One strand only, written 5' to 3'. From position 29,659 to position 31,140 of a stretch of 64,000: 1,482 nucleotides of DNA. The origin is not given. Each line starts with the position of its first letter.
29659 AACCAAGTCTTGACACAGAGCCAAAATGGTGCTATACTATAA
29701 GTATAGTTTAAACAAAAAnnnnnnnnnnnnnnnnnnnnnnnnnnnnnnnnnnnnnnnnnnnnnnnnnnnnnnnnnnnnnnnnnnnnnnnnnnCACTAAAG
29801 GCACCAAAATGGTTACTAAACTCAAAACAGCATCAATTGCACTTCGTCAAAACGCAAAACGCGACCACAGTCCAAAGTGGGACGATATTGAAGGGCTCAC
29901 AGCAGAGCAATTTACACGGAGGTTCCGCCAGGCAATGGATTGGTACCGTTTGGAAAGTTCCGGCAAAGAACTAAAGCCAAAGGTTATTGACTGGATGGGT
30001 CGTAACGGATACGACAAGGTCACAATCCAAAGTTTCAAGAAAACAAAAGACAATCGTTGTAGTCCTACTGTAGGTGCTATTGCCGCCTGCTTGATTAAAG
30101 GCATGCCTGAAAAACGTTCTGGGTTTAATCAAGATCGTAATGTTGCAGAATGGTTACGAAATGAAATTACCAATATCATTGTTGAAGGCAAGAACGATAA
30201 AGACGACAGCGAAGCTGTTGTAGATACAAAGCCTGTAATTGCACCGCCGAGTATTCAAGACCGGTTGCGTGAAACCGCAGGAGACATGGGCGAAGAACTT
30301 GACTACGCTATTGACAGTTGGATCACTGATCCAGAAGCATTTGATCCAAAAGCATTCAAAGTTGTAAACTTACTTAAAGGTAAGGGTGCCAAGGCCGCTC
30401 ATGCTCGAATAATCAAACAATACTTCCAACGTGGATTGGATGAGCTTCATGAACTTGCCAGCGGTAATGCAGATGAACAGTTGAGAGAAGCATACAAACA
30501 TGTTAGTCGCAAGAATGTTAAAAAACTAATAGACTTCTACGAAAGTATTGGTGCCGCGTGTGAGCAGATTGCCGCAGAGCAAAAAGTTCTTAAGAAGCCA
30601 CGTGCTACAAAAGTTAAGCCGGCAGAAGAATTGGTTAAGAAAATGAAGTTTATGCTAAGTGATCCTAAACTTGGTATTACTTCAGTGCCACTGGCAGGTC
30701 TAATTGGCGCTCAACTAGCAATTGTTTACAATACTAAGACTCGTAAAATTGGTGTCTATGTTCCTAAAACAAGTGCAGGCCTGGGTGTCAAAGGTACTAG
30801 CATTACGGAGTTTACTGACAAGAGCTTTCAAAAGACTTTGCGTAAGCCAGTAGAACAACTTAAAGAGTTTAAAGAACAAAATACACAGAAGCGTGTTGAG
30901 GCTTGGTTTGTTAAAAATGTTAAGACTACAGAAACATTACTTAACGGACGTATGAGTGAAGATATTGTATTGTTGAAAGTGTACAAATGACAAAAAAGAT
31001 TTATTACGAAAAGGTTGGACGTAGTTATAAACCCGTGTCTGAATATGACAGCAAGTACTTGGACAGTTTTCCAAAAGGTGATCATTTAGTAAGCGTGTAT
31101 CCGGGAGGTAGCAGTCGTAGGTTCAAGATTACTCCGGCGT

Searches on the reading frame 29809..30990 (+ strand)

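Call 14: search_protein_families(library=phrogs, proteins=[window:29809-30990:+], max_evalue=0.001)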
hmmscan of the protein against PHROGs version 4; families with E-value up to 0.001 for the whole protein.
window:29809-30990:+ (393 aa): 1 family
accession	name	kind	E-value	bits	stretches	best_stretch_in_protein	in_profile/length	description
phrog_11903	-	unknown function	2.1e-59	202.5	1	39-391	37-382/383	-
